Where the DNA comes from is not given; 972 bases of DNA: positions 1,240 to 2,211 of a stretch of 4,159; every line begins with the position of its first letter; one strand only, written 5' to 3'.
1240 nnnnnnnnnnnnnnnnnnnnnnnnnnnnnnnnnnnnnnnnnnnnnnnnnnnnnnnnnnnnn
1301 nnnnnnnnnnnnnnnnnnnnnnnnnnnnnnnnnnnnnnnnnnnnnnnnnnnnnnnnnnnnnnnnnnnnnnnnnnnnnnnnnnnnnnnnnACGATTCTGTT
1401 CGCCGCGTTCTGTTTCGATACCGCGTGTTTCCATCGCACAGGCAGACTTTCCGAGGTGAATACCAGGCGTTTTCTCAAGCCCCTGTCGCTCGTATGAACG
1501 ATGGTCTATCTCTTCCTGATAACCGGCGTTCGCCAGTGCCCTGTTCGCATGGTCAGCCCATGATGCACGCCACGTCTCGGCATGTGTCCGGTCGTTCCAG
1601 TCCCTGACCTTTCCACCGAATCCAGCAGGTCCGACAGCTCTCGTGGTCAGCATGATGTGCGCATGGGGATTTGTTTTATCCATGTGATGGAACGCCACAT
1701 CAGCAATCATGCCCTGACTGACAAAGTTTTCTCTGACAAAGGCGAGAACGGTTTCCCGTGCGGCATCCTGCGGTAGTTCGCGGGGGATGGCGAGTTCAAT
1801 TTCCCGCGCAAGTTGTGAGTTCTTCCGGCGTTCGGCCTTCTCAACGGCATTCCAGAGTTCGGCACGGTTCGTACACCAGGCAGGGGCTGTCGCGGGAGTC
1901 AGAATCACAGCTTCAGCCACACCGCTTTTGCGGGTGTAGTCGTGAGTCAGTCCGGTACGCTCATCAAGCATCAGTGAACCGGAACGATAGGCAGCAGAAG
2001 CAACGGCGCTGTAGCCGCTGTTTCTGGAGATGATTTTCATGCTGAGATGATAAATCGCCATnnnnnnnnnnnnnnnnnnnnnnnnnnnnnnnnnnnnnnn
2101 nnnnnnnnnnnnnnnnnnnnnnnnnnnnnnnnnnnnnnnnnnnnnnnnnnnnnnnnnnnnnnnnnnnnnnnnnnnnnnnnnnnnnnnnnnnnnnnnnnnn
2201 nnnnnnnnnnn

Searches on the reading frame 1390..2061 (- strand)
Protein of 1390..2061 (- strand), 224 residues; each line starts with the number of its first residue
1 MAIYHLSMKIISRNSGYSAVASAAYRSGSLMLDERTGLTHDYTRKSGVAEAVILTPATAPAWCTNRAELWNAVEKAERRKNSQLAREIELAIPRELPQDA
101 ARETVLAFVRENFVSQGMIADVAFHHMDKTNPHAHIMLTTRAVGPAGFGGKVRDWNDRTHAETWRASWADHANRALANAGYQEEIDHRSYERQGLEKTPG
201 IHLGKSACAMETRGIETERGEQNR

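Call 31: search_dna_similar(query=window:1390-2061:-, collection=plasmids, mode=protein, rows=spread, max_rows=60, max_evalue=1e-20)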
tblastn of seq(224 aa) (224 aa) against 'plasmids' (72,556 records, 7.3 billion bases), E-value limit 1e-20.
Records with a match: 4186; places in all: 4419; records where one place covers at least 80% of the query: 4041.
Best place of each record, by identity: >=99% 232; 95-99% 167; 90-95% 1; 80-90% 135; <60% 3651.
By first word of the organism name: Escherichia 509; Lactiplantibacillus 471; Rhizobium 349; Agrobacterium 282; Staphylococcus 271; Acinetobacter 270; Sinorhizobium 199; Salmonella 102; Klebsiella 95; Lactococcus 91; and 209 more.
By predicted mobility (MOB-suite, as given by PLSDB): mobilizable 2323; conjugative 1384; non-mobilizable 479.
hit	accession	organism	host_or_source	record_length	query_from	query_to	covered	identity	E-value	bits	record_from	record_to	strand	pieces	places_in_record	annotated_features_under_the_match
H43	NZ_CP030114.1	Escherichia coli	Homo sapiens,CSF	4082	1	224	100%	100.0%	2e-155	471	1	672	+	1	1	mobQ: MobQ family relaxase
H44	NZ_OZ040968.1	Escherichia coli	-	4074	1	224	100%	99.6%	7e-155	469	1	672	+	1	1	mobQ: MobQ family relaxase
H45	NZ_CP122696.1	Escherichia coli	Sus scrofa,feces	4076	1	224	100%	99.1%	4e-154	467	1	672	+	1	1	mobQ: MobQ family relaxase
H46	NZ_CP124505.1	Escherichia coli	wastewater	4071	1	224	100%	98.7%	8e-153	464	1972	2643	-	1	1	mobQ: MobQ family relaxase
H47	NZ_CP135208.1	Escherichia coli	Homo sapiens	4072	1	224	100%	98.2%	1e-152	463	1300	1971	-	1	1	none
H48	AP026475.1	Escherichia coli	whole organism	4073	1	196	88%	99.5%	1e-130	405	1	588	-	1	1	none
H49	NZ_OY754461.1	Escherichia coli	hen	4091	1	224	100%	84.8%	9e-129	400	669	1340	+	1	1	mobQ: MobQ family relaxase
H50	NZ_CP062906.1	Escherichia coli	Sus scrofa domesticus,feces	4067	1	170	76%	98.8%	2e-110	350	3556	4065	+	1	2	none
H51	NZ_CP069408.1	Priestia megaterium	Homo sapiens,Pure culture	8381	1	224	100%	49.4%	2e-65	225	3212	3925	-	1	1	mobQ: MobQ family relaxase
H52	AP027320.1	Sphingobium sp. TomTYG42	-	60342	1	223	100%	47.1%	1e-59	209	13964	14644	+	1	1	hypothetical protein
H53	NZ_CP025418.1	Lactiplantibacillus plantarum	mixed cluture,brine of stinky tofu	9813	1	223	100%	46.2%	2e-59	208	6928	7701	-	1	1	mobQ: MobQ family relaxase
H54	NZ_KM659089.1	Pseudomonas sp. LM12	Lubin copper mine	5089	1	224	100%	45.1%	1e-47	174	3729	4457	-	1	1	mobQ: MobQ family relaxase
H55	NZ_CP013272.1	Sphingobium baderi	cell culture,soil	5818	1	213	95%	46.2%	1e-42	160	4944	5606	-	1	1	mobQ: MobQ family relaxase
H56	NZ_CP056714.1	Enterobacter asburiae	culture,Freshwater sample from upstream ...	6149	1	196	88%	49.0%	9e-60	209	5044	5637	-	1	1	mobQ: MobQ family relaxase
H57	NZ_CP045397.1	Roseovarius sp. THAF27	pure culture,Surface of a polyethylene ...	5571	1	219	98%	43.4%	2e-53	191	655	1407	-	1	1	mobQ: MobQ family relaxase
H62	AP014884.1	Acetobacter pasteurianus NBRC 101655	-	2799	1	213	95%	42.2%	6e-44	163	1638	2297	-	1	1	putative MobA/MobL family protein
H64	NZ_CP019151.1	Acinetobacter lwoffii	-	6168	1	218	97%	39.7%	1e-41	157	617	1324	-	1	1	mobQ: MobQ family relaxase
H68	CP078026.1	Citrobacter freundii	whole organism,washroom sink in ...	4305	1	207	92%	40.3%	1e-41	157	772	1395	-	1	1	MobA/MobL family protein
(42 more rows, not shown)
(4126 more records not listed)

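Call 33: get_annotated_region(hit=H49, flank=500)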
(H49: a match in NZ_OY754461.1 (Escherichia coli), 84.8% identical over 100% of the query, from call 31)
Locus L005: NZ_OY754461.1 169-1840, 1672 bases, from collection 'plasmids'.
description: Escherichia coli isolate F95 plasmid pF95-7, complete sequence
organism: Escherichia coli (NCBI taxid 562)
taxonomy: Bacteria; Pseudomonadota; Gammaproteobacteria; Enterobacterales; Enterobacteriaceae; Escherichia; Escherichia coli
host: -; source: hen; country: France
typing (MOB-suite, as given by PLSDB): mobilizable; replicon rep_cluster_1778; relaxase MOBQ
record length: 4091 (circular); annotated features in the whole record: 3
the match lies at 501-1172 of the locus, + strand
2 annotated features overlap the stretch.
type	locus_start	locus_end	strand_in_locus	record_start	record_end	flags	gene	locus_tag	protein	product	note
CDS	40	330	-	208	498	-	-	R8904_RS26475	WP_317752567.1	mobilization protein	-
CDS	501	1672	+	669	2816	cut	mobQ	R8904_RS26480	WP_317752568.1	MobQ family relaxase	-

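Call 35: get_annotated_region(hit=H56, flank=500)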
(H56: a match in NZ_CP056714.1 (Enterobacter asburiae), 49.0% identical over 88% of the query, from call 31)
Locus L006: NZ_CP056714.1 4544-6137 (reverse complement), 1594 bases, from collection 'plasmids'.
description: Enterobacter asburiae strain RHBSTW-00542 plasmid pRHBSTW-00542_4, complete sequence
organism: Enterobacter asburiae (NCBI taxid 61645)
taxonomy: Bacteria; Pseudomonadota; Gammaproteobacteria; Enterobacterales; Enterobacteriaceae; Enterobacter; Enterobacter asburiae
host: -; source: culture,Freshwater sample from upstream of wastewater treatment plant; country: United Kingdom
typing (MOB-suite, as given by PLSDB): non-mobilizable
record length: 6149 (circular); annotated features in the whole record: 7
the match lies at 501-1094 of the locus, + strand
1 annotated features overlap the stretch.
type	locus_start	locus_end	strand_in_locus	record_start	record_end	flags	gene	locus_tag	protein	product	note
CDS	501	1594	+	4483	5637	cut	mobQ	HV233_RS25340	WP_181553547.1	MobQ family relaxase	-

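Call 36: get_annotated_region(hit=H51, flank=500)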
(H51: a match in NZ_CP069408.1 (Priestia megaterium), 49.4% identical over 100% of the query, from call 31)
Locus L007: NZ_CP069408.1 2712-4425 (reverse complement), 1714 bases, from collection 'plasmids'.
description: Priestia megaterium strain CDC 2008724129 plasmid pPmC-129-11, complete sequence
organism: Priestia megaterium (NCBI taxid 1404)
taxonomy: Bacteria; Bacillota; Bacilli; Bacillales; Bacillaceae; Priestia; Priestia megaterium
host: -; source: Homo sapiens,Pure culture; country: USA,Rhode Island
typing (MOB-suite, as given by PLSDB): mobilizable; relaxase MOBQ
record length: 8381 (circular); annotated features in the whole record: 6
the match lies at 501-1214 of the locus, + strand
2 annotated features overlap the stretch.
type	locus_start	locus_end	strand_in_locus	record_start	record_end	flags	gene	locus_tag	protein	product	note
CDS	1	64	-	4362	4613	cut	-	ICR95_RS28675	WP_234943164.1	hypothetical protein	-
CDS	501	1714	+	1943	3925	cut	mobQ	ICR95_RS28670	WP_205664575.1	MobQ family relaxase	-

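Call 47: get_annotated_region(hit=H54, flank=500)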
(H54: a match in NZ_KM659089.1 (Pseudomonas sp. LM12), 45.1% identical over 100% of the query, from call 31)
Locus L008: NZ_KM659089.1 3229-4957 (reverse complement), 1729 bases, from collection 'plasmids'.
description: Pseudomonas sp. LM12 plasmid pLM12P1, complete sequence
organism: Pseudomonas sp. LM12 (NCBI taxid 1449783)
taxonomy: Bacteria; Pseudomonadota; Gammaproteobacteria; Pseudomonadales; Pseudomonadaceae; Pseudomonas; Pseudomonas sp. LM12
host: -; source: Lubin copper mine; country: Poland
typing (MOB-suite, as given by PLSDB): mobilizable; replicon rep_cluster_1484; relaxase MOBQ
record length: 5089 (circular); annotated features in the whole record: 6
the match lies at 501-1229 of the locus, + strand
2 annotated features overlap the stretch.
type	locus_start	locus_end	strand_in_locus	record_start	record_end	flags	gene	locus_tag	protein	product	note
CDS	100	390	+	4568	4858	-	-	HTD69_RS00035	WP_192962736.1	hypothetical protein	-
CDS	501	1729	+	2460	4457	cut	mobQ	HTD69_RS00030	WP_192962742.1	MobQ family relaxase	-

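Call 48: get_annotated_region(hit=H53, flank=500)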
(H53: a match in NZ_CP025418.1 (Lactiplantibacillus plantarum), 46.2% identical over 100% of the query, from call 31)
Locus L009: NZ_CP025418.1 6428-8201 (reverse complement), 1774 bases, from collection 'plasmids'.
description: Lactiplantibacillus plantarum strain X7021 plasmid unnamed6, complete sequence
organism: Lactiplantibacillus plantarum (NCBI taxid 1590)
taxonomy: Bacteria; Bacillota; Bacilli; Lactobacillales; Lactobacillaceae; Lactiplantibacillus; Lactiplantibacillus plantarum
host: -; source: mixed cluture,brine of stinky tofu; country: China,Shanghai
typing (MOB-suite, as given by PLSDB): mobilizable; relaxase MOBQ
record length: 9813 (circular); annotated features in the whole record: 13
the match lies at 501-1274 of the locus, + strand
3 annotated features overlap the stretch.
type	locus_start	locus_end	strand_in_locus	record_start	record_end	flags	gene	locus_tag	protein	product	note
CDS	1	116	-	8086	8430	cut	-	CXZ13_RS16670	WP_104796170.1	hypothetical protein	-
CDS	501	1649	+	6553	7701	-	mobQ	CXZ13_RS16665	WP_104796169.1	MobQ family relaxase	-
CDS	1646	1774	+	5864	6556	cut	-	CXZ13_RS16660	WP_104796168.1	MobB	-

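Call 49: get_annotated_region(hit=H68, flank=500)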
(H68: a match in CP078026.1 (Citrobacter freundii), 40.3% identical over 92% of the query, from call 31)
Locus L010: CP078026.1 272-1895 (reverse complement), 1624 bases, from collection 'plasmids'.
description: Citrobacter freundii strain CF_324 plasmid pCF_324-7, complete sequence
organism: Citrobacter freundii (NCBI taxid 546)
taxonomy: Bacteria; Pseudomonadota; Gammaproteobacteria; Enterobacterales; Enterobacteriaceae; Citrobacter; Citrobacter freundii
host: -; source: whole organism,washroom sink in hospital intensive care unit; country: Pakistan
typing (MOB-suite, as given by PLSDB): mobilizable; relaxase MOBQ
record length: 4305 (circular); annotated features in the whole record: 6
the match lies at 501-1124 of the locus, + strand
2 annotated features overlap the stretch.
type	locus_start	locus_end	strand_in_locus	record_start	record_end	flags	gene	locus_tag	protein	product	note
CDS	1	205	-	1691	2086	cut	-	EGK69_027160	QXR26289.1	hypothetical protein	-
CDS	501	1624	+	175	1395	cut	-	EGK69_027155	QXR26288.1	MobA/MobL family protein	-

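Call 50: get_annotated_region(hit=H64, flank=500)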
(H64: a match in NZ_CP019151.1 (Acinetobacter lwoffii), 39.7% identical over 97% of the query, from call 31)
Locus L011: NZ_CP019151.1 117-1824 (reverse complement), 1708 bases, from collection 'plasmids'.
description: Acinetobacter lwoffii strain ZS207 plasmid pZS-6, complete sequence
organism: Acinetobacter lwoffii (NCBI taxid 28090)
taxonomy: Bacteria; Pseudomonadota; Gammaproteobacteria; Moraxellales; Moraxellaceae; Acinetobacter; Acinetobacter lwoffii
host: -; source: -; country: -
typing (MOB-suite, as given by PLSDB): mobilizable; replicon rep_cluster_1265; relaxase MOBQ
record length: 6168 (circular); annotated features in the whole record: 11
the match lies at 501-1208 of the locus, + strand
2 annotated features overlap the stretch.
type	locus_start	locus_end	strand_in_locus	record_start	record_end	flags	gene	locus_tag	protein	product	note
CDS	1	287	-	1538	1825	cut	-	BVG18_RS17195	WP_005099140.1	hypothetical protein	-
CDS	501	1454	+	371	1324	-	mobQ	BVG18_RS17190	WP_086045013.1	MobQ family relaxase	-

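Call 51: get_annotated_region(hit=H57, flank=500)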
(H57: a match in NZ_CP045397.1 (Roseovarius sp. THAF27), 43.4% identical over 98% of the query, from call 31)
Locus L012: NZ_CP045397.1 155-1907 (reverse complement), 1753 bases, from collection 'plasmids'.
description: Roseovarius sp. THAF27 plasmid pTHAF27_d, complete sequence
organism: Roseovarius sp. THAF27 (NCBI taxid 2587850)
taxonomy: Bacteria; Pseudomonadota; Alphaproteobacteria; Rhodobacterales; Roseobacteraceae; Roseovarius; Roseovarius sp. THAF27
host: -; source: pure culture,Surface of a polyethylene microplastic particle present in tank 6 of a marine aquarium ...; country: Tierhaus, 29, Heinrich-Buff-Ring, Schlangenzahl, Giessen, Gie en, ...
typing (MOB-suite, as given by PLSDB): mobilizable; relaxase MOBQ
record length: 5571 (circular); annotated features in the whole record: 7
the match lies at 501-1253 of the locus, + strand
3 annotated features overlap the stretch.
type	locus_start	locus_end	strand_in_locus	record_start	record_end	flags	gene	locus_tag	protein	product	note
CDS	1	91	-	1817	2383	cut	-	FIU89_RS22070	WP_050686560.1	hypothetical protein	-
CDS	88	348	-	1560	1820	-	-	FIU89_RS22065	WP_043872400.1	hypothetical protein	-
CDS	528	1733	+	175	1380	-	mobQ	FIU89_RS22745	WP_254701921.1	MobQ family relaxase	-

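Call 52: get_annotated_region(hit=H62, flank=500)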
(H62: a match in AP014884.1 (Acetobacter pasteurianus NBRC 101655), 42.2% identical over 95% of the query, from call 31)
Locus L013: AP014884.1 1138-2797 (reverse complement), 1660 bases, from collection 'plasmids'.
description: Acetobacter pasteurianus NBRC 101655 plasmid plasmid3 DNA, complete genome
organism: Acetobacter pasteurianus NBRC 101655 (NCBI taxid 1006554)
taxonomy: Bacteria; Pseudomonadota; Alphaproteobacteria; Rhodospirillales; Acetobacteraceae; Acetobacter; Acetobacter pasteurianus; Acetobacter pasteurianus NBRC 101655
host: -; source: -; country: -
typing (MOB-suite, as given by PLSDB): mobilizable; relaxase MOBQ
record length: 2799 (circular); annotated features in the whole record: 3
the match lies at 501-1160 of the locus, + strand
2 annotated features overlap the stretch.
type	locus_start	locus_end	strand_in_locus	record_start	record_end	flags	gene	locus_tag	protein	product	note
CDS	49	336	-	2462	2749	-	-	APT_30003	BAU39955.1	mobilization protein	-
CDS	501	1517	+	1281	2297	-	-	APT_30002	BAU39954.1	putative MobA/MobL family protein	-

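Call 58: find_related_loci(query=A1, collection=genome_contigs, flank=700)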
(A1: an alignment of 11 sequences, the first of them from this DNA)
Query A1 (224 aa) in genome_contigs; peptide patterns used: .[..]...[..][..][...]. (x = any residue, [..] = any of these).
600 stretches matched a pattern (row limit reached: there are more); 597 encode a relative of the query (tblastn E <= 1e-3); the best 80 are kept; 80 distinct loci.
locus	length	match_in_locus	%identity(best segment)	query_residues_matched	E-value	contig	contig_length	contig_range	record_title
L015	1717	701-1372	98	1-224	2e-160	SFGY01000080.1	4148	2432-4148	MAG: Clostridiales bacterium isolate W0P9.013 Contig5887, whole genome shotgun sequence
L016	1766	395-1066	98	1-224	2e-162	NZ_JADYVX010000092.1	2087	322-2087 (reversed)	Bradyrhizobium sp. BRP22 NODE_92, whole genome shotgun sequence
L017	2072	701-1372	53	1-224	2e-79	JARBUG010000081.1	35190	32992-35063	MAG: Symbiobacteriaceae bacterium isolate L_E1_T20_C_bin.52 scaffold_3121, whole genome shotgun sequence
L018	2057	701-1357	55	1-219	3e-79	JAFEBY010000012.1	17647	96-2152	MAG: Proteobacteria bacterium isolate SZAS-109 CK_MAG-76__12__length-17647, whole genome shotgun sequence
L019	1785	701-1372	50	1-224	5e-79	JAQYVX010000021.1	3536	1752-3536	MAG: Halarcobacter sp. isolate Pyr_d60_bin5 Pyr_d60_bin.5.orig_d60_contig-145_18145, whole genome shotgun sequence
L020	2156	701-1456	49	1-224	5e-77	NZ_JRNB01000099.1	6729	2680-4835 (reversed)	Peptostreptococcus sp. MV1 contig099, whole genome shotgun sequence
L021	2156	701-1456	49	1-224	5e-77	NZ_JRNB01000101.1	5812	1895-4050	Peptostreptococcus sp. MV1 contig101, whole genome shotgun sequence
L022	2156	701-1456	49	1-224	2e-77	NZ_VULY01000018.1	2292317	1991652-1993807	Suipraeoptans intestinalis strain 68-1-5 unitig_44, whole genome shotgun sequence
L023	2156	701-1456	50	1-224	1e-76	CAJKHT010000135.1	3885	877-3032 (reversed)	MAG TPA_asm: uncultured Clostridiales bacterium isolate ERR1430564-bin.37 genome assembly, contig: NODE_12452_length_388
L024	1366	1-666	49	3-224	2e-78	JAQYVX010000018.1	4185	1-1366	MAG: Halarcobacter sp. isolate Pyr_d60_bin5 Pyr_d60_bin.5.orig_d60_contig-145_14169, whole genome shotgun sequence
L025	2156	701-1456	49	1-224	4e-76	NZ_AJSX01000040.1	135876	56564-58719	Pasteurella bettyae CCUG 2042 contig00007, whole genome shotgun sequence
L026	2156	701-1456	48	1-224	3e-76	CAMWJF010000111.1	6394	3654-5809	MAG TPA_asm: uncultured Lachnospiraceae bacterium isolate SRR14411258_bin.9_metawrap_v1.3_MAG genome assembly, contig: N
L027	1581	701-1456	50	1-224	4e-77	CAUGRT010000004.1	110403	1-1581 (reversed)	MAG TPA_asm: uncultured Clostridia bacterium isolate SRR16280104_bin.34_MetaWRAP_v1.3_MAG genome assembly, contig: ERZ19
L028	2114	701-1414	50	1-224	9e-76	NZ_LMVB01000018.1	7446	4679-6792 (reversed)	Paenibacillus sp. FJAT-29882 scaffold18, whole genome shotgun sequence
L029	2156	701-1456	48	1-224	2e-75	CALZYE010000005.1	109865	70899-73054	MAG: uncultured Clostridia bacterium isolate SRR5240737_bin.28_metaWRAP_v1.3_MAG genome assembly, contig: ERZ9450709.70,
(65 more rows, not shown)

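Call 72: search_solved_structures(query=window:1390-2061:-, max_evalue=0.01, show_alignments=2)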
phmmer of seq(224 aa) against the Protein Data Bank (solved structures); distinct sequences matched with E-value up to 0.01: 2.
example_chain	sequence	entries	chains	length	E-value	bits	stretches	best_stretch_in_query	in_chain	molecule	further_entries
4ht4_A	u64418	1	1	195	1.6e-27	99.9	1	2-190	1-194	Nicking enzyme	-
2ns6_A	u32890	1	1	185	1.9e-11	47.4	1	2-181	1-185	Mobilization protein A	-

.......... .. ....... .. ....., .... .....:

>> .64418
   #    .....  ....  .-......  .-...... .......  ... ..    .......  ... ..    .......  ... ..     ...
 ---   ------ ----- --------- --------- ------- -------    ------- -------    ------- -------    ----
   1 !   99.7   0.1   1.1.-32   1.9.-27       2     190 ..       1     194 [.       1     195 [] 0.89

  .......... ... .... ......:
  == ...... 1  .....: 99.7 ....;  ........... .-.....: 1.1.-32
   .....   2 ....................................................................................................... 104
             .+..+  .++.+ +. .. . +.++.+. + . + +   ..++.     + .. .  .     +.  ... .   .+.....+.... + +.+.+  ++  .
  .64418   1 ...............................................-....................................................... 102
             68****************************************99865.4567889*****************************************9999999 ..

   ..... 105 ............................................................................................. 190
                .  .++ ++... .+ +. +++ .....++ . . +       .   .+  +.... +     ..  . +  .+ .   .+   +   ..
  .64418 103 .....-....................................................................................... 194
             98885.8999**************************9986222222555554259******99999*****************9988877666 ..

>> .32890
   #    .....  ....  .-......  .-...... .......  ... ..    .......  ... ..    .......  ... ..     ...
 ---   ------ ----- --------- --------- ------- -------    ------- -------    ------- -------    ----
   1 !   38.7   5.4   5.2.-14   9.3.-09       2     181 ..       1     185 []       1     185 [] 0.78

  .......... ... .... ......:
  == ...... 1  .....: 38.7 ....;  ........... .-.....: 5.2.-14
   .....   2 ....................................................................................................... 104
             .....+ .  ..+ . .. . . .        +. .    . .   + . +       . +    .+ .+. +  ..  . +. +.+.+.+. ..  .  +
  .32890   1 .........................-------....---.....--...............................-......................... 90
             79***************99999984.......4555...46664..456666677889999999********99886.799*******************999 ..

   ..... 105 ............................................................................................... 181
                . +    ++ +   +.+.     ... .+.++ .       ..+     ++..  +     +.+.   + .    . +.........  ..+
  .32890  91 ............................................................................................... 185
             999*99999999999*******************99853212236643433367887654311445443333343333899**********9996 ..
